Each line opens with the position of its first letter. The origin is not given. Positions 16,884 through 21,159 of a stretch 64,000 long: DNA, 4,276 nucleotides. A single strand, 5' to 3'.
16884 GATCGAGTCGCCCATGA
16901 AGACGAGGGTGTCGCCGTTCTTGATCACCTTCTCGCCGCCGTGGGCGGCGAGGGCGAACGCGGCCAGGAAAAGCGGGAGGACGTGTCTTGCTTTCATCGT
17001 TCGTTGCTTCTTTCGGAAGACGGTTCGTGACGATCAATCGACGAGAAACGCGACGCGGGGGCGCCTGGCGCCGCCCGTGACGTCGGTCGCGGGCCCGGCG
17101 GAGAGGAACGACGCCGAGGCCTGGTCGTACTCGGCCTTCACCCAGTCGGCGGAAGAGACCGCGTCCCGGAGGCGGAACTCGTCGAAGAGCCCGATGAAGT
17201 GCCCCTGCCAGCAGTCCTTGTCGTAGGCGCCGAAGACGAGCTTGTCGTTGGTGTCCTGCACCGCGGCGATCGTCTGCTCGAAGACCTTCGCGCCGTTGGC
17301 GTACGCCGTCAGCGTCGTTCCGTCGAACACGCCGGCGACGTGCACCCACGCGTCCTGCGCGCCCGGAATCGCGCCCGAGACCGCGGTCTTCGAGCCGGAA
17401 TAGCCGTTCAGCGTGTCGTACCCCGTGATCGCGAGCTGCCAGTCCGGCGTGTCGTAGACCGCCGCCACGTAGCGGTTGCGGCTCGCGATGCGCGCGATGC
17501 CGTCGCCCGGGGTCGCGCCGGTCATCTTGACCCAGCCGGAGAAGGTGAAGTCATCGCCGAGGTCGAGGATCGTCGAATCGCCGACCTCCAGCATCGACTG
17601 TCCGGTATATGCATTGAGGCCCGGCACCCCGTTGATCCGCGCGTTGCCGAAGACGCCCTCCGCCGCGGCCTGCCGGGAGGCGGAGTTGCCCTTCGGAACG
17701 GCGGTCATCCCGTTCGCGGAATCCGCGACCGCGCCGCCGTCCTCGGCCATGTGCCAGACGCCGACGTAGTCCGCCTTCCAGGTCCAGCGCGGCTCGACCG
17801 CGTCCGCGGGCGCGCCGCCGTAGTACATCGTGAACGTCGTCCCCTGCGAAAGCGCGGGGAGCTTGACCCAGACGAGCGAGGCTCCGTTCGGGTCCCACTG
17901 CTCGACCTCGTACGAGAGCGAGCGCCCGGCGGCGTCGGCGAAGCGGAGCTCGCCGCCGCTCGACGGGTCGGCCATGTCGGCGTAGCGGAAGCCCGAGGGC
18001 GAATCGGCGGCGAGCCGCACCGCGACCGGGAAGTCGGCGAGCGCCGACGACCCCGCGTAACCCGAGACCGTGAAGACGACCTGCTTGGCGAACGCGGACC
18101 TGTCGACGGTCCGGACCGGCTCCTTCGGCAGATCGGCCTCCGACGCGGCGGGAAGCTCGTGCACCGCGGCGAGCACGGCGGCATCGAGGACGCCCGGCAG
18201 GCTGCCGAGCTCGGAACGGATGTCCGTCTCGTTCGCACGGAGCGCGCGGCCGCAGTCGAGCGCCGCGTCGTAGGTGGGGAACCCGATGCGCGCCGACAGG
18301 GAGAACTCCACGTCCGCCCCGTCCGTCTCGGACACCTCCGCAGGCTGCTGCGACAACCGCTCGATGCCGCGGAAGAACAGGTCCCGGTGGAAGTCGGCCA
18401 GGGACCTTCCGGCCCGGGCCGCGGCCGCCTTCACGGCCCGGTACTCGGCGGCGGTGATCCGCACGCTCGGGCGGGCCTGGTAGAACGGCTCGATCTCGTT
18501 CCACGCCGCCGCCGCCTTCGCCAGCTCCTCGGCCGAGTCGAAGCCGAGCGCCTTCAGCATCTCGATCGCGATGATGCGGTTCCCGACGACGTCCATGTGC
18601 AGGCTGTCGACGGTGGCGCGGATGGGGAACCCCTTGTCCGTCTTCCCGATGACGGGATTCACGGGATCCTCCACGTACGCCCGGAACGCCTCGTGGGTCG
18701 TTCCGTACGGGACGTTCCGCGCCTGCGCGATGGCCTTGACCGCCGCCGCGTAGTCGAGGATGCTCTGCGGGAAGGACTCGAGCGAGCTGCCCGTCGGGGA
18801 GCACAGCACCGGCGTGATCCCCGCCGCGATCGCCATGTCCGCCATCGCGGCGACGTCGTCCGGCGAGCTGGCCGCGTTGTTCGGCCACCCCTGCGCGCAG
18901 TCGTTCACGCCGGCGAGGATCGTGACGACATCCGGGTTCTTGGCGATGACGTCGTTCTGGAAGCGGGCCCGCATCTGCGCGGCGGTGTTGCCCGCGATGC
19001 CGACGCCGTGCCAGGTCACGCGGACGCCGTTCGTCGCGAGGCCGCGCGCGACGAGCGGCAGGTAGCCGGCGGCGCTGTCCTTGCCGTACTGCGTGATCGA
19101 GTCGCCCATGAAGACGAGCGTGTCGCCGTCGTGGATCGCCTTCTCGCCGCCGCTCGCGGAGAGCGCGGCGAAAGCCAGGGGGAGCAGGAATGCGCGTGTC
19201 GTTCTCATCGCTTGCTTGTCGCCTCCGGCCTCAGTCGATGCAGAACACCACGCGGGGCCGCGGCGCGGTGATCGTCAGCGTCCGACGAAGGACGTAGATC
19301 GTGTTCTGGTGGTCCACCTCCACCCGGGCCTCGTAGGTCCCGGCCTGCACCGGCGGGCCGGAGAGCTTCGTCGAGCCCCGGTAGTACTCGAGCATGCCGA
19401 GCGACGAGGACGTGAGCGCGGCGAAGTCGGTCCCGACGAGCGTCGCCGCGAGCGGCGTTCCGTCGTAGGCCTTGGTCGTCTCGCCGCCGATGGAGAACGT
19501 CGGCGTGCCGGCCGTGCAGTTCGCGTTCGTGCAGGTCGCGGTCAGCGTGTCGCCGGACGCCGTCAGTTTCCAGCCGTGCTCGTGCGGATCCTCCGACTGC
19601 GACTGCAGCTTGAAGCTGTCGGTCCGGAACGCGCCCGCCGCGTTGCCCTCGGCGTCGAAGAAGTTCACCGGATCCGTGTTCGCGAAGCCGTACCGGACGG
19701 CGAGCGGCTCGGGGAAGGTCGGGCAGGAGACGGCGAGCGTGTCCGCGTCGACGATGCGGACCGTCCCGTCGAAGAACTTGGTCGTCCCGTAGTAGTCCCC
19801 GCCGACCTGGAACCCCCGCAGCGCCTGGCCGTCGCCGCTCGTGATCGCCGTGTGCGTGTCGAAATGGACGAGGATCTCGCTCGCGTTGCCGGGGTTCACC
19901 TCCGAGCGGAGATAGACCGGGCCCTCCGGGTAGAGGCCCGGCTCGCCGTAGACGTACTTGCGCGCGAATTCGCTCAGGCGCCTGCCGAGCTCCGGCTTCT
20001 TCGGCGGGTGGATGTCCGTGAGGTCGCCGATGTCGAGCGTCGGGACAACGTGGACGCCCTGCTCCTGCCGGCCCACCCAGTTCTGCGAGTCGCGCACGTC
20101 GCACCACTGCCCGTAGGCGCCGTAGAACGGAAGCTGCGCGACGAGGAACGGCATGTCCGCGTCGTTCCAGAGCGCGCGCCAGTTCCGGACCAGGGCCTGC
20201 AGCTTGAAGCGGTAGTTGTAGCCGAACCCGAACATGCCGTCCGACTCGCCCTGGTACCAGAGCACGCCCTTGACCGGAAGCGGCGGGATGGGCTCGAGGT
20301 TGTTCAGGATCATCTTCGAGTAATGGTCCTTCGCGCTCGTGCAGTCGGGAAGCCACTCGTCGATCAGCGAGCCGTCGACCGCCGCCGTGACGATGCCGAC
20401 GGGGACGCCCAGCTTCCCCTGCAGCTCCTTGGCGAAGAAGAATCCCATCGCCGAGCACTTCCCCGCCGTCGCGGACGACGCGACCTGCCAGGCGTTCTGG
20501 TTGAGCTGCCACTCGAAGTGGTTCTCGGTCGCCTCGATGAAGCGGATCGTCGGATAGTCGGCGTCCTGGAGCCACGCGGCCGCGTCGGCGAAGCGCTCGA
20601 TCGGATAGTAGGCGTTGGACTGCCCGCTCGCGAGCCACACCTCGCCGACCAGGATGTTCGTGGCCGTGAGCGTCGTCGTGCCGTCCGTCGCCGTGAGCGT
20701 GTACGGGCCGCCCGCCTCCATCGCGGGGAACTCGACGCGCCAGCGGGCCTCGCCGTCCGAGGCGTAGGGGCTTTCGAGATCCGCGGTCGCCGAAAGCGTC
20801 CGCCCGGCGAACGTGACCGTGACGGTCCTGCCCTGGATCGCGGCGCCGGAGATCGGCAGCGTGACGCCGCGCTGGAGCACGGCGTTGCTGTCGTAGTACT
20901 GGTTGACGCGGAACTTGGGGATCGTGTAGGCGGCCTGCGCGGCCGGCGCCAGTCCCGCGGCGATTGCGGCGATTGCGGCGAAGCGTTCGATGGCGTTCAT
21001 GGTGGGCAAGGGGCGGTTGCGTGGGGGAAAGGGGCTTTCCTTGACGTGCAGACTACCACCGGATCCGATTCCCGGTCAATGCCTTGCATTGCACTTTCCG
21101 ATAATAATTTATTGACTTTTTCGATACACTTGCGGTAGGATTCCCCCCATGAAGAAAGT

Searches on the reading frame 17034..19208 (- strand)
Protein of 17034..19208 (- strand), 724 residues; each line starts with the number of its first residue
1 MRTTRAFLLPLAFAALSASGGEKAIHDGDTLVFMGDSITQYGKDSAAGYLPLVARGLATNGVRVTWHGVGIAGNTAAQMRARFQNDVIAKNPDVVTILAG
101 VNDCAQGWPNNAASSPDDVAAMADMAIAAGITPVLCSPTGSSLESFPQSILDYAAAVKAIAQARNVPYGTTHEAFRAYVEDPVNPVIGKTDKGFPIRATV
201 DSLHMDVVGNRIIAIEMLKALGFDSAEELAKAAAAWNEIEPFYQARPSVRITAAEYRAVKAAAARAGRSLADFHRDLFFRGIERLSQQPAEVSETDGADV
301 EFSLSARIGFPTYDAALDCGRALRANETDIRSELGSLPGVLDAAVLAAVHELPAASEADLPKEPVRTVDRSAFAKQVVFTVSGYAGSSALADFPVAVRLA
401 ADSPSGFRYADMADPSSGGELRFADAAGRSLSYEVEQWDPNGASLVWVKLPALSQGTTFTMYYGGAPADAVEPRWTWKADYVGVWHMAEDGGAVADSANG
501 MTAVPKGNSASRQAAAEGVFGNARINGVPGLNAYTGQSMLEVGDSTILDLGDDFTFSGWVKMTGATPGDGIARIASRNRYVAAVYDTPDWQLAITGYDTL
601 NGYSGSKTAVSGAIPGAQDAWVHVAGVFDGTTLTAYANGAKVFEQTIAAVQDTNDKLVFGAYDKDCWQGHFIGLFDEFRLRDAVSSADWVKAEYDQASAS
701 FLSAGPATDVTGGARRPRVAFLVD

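Call 5: search_protein_families(library=pfam, proteins=[window:17034-19208:-], max_evalue=0.001)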
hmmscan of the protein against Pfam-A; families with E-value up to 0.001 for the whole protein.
window:17034-19208:- (724 aa): 4 families
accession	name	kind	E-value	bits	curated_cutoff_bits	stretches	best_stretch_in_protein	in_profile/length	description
PF13472.12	Lipase_GDSL_2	-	3e-20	73.9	32.9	1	33-182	1-160/178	GDSL-like Lipase/Acylhydrolase family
PF13385.13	Laminin_G_3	-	1.1e-16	61.8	27.6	1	539-690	6-150/151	Concanavalin A-like lectin/glucanases superfamily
PF00657.28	Lipase_GDSL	-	7.7e-11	43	23.6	1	31-215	1-206/208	GDSL-like Lipase/Acylhydrolase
PF10102.14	DUF2341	-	2.4e-09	38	23.4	1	418-469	2-56/84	Domain of unknown function (DUF2341)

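Call 6: search_protein_families(library=ncbifam, proteins=[window:17034-19208:-], max_evalue=1)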
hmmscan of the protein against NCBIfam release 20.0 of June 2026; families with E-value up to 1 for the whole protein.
window:17034-19208:- (724 aa): 3 families
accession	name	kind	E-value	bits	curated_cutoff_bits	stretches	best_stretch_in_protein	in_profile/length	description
NF052521.1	TafC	equivalog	5.7e-05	22.4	410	1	531-698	195-364/373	TafC family fimbrial protein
NF007819.1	PRK10528.1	equivalog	0.00058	19.6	270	1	27-135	27-134/210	multifunctional acyl-CoA thioesterase I/protease I/lysophospholipase L1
NF041418.1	MbpA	equivalog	0.21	11.5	90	1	250-286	8-46/93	mobilization protein MbpA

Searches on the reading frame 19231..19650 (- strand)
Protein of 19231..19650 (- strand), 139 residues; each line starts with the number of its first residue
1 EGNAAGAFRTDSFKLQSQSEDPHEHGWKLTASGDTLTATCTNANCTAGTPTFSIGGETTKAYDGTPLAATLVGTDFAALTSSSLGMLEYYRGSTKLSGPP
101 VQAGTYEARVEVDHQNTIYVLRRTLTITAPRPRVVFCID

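Call 43: search_protein_families(library=pfam, proteins=[window:19231-19650:-], max_evalue=1)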
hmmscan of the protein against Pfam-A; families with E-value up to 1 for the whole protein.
window:19231-19650:- (139 aa): 2 families
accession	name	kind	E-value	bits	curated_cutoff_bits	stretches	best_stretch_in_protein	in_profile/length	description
PF10636.14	hemP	-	0.11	12.9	25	1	109-124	13-28/37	Hemin uptake protein hemP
PF11797.14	WxLIP_HBD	-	0.31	11.4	28.9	1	96-129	97-130/138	WxL Interacting Protein, host binding domain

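Call 44: search_protein_families(library=ncbifam, proteins=[window:19231-19650:-], max_evalue=1)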
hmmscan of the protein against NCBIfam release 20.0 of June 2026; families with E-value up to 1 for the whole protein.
window:19231-19650:- (139 aa): 0 families

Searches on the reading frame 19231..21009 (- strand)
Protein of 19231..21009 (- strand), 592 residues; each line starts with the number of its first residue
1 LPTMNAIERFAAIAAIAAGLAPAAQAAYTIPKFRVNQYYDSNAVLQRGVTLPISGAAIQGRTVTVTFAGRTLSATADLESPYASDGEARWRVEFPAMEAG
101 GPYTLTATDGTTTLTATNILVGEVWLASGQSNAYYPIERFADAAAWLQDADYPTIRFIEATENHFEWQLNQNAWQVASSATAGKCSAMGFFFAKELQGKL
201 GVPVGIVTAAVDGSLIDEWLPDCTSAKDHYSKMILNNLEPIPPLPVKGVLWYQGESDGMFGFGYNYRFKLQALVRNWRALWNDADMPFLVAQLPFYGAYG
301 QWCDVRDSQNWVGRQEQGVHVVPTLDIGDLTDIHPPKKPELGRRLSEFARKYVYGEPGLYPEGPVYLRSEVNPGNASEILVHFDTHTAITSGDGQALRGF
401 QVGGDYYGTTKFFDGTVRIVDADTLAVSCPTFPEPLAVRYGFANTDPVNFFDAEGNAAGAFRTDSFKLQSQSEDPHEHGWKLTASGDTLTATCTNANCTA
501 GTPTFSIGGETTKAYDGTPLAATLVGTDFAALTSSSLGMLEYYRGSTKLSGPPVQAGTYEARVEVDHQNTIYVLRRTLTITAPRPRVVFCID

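Call 5: search_protein_families(library=pfam, proteins=[window:19231-21009:-], max_evalue=0.001)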
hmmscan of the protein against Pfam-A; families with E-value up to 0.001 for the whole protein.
window:19231-21009:- (592 aa): 1 family
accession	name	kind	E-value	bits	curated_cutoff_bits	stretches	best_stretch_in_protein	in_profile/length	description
PF03629.24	SASA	-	8.5e-21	75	24.8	1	123-346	3-221/226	Carbohydrate esterase, sialic acid-specific acetylesterase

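Call 6: search_protein_families(library=ncbifam, proteins=[window:19231-21009:-], max_evalue=1)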
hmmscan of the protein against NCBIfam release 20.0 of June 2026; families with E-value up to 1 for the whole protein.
window:19231-21009:- (592 aa): 1 family
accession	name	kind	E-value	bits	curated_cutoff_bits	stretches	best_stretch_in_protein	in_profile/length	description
NF033510.3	Ca_tandemer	repeat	0.0003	21.1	50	1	28-108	8-87/96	Ca2+-stabilized repeat-containing adhesin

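Call 31: find_homologous_proteins(query=window:19231-21000:-, max_evalue=1e-10)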
Query window:19231-21000:- (589 aa): 1072 proteins with E <= 1e-10 among 8000 candidates; the best 120 are listed.
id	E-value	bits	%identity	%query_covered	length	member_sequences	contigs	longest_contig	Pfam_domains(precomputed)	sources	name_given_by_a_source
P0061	0.0e+0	1317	96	100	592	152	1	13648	PF03629.25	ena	-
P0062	0.0e+0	1024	96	77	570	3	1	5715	PF03629.25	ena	-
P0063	3.9e-276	935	70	96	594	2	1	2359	PF03629.25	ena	-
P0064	2.1e-272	923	68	96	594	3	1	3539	PF03629.25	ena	-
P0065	8.6e-268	908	67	100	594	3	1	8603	PF03629.25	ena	-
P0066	1.3e-267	907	69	98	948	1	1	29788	PF03629.25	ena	-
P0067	5.0e-266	902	68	100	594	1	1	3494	PF03629.25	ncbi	-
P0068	4.9e-263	892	66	100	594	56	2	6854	PF03629.25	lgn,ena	-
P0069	2.9e-262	890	66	100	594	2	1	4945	PF03629.25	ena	-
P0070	3.8e-237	807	63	98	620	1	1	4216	PF03629.25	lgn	-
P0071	2.5e-236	804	61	99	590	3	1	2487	PF03629.25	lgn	-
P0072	2.8e-230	784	63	99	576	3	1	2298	PF03629.25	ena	-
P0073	8.4e-229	779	59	99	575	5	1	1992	PF03629.25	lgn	-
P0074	1.2e-228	779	62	98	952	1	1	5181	PF03629.25,PF17936.8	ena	-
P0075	4.4e-223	760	59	98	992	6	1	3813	PF03629.25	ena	-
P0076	2.0e-218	745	56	99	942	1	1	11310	PF12708.13,PF03629.25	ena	-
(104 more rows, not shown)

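Call 75: find_encoding_contigs(protein=P0066, flank=10000, max_places=1)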
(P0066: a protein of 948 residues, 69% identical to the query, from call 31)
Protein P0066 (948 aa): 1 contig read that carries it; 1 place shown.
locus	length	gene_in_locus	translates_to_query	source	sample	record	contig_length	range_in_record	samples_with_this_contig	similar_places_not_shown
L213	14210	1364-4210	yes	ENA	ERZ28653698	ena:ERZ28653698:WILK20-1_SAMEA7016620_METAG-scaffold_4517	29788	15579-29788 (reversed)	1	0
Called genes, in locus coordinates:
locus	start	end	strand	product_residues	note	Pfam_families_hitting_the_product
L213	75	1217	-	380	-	PF13407:Peripla_BP_4 (weak), PF13377:Peripla_BP_3, PF12833:HTH_18, PF00165:HTH_AraC (weak)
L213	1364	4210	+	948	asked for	PF03629:SASA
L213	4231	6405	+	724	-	PF00657:Lipase_GDSL, PF13472:Lipase_GDSL_2, PF10102:DUF2341, PF13385:Laminin_G_3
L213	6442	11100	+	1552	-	PF00657:Lipase_GDSL, PF13472:Lipase_GDSL_2, PF10102:DUF2341 (weak), PF13385:Laminin_G_3, PF12708:Pect-lyase_RHGA_epim (weak)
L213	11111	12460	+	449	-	PF00657:Lipase_GDSL, PF13472:Lipase_GDSL_2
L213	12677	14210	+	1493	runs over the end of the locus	PF12708:Pect-lyase_RHGA_epim (faint), PF13290:CHB_HEX_C_1, PF13287:Fn3_assoc, PF10102:DUF2341, PF13385:Laminin_G_3, PF13290:CHB_HEX_C_1, PF13287:Fn3_assoc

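Call 76: find_encoding_contigs(protein=P0076, flank=10000, max_places=1)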
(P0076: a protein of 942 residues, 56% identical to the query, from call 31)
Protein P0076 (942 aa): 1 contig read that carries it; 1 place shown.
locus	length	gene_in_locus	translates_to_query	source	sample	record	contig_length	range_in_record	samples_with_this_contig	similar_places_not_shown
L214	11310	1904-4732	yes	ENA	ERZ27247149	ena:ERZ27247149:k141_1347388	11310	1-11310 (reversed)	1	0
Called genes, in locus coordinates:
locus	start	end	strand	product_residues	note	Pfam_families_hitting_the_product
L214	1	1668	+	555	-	?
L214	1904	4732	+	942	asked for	PF03629:SASA, PF12708:Pect-lyase_RHGA_epim (weak)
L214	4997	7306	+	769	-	PF00657:Lipase_GDSL (faint), PF13472:Lipase_GDSL_2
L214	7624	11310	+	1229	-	?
